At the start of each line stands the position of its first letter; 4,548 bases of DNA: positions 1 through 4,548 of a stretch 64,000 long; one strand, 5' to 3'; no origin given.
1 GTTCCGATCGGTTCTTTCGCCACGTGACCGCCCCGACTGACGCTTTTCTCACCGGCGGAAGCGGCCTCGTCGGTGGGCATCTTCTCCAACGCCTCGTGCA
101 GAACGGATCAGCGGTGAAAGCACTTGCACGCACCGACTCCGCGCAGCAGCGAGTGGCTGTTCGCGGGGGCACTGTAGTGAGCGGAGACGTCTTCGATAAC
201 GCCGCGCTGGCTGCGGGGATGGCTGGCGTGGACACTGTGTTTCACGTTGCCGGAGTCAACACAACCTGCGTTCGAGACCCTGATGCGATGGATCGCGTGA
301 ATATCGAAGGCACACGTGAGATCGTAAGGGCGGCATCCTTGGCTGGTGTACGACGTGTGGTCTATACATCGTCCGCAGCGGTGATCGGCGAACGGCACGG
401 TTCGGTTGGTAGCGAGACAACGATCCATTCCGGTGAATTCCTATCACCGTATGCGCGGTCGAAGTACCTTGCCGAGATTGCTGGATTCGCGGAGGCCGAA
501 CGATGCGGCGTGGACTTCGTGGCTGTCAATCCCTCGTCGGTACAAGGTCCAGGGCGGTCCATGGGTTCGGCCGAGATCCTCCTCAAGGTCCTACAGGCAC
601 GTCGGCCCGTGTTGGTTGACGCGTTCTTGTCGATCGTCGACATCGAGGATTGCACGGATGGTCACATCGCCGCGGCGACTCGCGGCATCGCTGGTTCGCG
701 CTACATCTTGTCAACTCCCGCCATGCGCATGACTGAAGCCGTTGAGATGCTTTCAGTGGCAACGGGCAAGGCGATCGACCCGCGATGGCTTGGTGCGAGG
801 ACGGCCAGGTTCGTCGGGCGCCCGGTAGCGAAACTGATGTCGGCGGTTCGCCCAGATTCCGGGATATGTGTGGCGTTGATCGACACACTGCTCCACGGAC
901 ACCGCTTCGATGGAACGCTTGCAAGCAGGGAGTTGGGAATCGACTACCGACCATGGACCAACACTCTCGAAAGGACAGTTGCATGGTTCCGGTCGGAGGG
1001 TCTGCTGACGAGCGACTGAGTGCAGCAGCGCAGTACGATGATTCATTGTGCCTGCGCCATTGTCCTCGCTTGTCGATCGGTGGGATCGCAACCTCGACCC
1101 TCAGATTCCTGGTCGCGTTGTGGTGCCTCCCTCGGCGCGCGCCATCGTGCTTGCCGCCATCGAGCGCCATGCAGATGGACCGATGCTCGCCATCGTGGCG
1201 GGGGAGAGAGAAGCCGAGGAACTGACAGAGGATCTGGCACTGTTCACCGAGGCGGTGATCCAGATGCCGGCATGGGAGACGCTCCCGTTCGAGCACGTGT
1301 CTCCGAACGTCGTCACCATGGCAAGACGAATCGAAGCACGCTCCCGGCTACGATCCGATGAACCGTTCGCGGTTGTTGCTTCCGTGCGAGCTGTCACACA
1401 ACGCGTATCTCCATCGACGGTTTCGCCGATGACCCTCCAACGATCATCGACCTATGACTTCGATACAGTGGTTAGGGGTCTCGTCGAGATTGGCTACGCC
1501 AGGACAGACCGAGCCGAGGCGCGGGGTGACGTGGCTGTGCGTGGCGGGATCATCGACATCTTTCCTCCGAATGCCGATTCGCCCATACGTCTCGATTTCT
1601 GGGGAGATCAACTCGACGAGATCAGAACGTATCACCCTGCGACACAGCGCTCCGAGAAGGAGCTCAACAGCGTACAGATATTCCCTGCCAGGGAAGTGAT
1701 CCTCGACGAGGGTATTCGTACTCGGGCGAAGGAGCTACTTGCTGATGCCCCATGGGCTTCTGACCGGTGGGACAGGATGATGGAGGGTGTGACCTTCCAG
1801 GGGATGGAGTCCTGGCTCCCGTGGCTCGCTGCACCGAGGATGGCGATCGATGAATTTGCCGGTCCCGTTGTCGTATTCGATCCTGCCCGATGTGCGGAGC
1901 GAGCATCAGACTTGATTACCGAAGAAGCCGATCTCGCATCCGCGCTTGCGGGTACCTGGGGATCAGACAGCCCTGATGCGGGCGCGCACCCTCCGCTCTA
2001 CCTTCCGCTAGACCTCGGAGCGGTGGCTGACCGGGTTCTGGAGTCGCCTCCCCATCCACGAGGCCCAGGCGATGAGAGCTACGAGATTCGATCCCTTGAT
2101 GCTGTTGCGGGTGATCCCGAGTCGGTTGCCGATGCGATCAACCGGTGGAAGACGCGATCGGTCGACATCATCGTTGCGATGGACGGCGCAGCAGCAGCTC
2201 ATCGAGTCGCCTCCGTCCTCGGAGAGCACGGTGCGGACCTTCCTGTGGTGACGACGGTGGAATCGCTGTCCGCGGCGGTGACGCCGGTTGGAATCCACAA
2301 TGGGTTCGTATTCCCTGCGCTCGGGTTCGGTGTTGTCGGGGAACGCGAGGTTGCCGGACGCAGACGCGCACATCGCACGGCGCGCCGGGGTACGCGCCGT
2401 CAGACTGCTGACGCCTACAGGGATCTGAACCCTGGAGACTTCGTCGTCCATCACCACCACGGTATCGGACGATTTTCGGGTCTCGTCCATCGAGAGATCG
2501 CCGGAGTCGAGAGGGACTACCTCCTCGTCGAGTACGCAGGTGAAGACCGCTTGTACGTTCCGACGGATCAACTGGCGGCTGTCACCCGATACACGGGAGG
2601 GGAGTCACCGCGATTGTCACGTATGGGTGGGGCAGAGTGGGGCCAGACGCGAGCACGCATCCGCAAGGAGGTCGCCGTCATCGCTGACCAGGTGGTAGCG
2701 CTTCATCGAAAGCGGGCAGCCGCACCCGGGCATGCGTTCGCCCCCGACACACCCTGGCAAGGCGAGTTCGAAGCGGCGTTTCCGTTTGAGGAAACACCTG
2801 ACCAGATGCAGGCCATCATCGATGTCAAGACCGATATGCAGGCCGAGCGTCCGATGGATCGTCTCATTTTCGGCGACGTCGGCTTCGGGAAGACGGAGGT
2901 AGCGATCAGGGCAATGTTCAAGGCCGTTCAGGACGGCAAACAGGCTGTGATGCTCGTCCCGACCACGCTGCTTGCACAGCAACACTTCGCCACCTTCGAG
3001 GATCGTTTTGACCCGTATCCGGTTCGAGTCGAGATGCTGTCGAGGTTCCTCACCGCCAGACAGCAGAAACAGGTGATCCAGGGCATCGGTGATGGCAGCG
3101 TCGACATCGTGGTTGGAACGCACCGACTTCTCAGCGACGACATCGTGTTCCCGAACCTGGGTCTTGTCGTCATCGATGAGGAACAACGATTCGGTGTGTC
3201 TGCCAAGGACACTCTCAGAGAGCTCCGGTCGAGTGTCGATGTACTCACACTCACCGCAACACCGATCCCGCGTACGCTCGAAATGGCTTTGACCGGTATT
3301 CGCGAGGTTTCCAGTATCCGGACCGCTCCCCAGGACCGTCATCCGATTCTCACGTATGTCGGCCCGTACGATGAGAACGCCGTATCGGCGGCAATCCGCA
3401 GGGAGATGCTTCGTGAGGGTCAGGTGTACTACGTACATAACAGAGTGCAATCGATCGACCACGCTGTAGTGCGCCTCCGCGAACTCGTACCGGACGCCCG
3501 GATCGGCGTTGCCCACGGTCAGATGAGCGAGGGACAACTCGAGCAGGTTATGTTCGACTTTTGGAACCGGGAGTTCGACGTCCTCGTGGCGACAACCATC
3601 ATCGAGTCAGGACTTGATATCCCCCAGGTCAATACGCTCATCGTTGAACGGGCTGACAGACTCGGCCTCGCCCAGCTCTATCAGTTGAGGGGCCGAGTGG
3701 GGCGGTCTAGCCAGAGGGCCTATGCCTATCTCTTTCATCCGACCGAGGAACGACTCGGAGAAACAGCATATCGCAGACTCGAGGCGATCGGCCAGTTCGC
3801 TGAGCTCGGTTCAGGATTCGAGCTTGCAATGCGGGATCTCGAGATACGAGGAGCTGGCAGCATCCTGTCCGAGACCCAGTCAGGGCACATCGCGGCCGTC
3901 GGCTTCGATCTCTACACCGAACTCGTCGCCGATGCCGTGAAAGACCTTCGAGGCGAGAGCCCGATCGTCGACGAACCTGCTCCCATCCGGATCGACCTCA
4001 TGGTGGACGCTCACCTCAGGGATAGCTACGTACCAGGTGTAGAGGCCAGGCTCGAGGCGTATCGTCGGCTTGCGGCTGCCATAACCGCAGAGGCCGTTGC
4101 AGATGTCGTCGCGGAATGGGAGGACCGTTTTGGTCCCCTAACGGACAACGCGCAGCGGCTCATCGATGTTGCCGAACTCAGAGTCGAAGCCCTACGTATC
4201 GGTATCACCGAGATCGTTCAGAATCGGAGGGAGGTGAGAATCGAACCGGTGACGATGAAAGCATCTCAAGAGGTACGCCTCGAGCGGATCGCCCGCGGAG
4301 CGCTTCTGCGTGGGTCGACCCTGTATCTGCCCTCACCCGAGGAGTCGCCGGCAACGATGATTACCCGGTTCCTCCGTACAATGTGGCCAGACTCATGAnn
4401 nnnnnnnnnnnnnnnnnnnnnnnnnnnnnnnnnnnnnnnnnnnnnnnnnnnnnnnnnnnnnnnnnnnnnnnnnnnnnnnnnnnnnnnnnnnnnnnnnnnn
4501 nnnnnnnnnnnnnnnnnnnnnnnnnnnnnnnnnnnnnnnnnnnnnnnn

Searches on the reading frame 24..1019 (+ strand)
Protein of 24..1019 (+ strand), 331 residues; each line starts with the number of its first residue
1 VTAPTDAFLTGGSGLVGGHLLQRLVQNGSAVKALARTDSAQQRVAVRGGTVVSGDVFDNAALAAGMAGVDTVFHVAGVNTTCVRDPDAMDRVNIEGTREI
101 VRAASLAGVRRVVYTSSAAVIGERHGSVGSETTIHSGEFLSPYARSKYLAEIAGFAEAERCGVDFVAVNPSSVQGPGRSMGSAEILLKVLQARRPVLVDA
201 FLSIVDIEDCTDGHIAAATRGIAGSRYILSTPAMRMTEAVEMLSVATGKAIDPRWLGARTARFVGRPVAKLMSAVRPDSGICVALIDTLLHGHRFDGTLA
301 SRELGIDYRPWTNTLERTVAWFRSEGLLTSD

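Call 44: search_protein_families(library=pfam, proteins=[window:24-1019:+], max_evalue=1e-8)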
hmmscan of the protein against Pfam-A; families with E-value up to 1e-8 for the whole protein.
window:24-1019:+ (331 aa): 6 families
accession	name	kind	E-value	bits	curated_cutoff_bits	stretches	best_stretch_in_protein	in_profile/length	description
PF01370.27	Epimerase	-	2.4e-29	102.9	20.9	1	8-220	2-227/240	NAD dependent epimerase/dehydratase family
PF01073.25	3Beta_HSD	-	2.1e-25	89.7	22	1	9-183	2-191/280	3-beta hydroxysteroid dehydrogenase/isomerase family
PF13460.12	NAD_binding_10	-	2.7e-18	67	27.2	1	11-172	1-145/184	NAD(P)H-binding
PF07993.18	NAD_binding_4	-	7.1e-14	52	20.1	1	66-177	86-210/258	Male sterility protein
PF16363.11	GDP_Man_Dehyd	-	2.7e-13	50.5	27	1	9-179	2-189/332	GDP-mannose 4,6 dehydratase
PF05368.20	NmrA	-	2.7e-11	44.1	27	1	10-117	8-107/298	NmrA-like family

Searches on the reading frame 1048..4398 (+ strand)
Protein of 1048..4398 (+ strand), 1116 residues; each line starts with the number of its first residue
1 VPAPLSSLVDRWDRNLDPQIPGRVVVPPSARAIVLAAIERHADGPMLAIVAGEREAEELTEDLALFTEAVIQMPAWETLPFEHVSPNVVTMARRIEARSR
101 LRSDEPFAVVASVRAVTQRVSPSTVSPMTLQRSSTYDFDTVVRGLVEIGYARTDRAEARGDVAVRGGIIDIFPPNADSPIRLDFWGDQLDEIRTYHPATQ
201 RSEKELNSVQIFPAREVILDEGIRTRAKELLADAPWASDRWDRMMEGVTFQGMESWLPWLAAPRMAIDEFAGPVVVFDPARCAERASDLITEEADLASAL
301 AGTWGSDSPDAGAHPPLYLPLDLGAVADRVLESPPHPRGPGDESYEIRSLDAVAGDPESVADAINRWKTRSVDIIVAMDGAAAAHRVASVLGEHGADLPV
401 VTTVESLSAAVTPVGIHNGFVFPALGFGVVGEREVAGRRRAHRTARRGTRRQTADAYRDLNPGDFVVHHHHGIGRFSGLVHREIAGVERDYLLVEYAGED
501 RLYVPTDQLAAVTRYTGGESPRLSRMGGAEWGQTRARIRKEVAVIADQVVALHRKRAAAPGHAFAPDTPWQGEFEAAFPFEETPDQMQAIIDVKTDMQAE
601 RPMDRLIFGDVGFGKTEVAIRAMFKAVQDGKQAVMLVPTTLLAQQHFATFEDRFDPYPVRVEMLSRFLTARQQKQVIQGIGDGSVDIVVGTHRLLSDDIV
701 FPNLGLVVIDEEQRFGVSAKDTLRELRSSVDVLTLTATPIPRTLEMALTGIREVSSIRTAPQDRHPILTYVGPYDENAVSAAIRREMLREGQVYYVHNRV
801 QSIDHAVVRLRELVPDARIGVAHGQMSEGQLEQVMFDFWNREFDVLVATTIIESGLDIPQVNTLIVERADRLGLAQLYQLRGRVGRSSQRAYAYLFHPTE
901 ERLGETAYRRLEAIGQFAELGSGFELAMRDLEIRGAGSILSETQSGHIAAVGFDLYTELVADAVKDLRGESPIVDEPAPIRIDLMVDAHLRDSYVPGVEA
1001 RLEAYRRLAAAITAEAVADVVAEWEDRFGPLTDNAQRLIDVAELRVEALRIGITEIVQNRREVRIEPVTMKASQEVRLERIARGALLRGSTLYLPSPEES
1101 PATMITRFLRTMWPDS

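Call 44: search_protein_families(library=pfam, proteins=[window:1048-4398:+], max_evalue=1e-8)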
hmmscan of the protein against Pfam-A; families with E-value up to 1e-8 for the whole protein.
window:1048-4398:+ (1116 aa): 5 families
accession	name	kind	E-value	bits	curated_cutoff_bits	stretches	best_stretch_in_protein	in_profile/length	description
PF17757.6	UvrB_inter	-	4e-25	88.2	22.9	1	129-216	2-90/91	UvrB interaction domain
PF00270.35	DEAD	-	3e-24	86.1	26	1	583-745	1-165/167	DEAD/DEAH box helicase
PF03461.20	TRCF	-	2.6e-21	76.2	25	1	985-1068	2-85/95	TRCF domain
PF02559.22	CarD_TRCF_RID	-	1.4e-20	73.6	23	1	460-515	1-56/57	CarD-like/TRCF RID domain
PF00271.37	Helicase_C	-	1.8e-19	70.4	23.5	1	787-887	12-109/110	Helicase conserved C-terminal domain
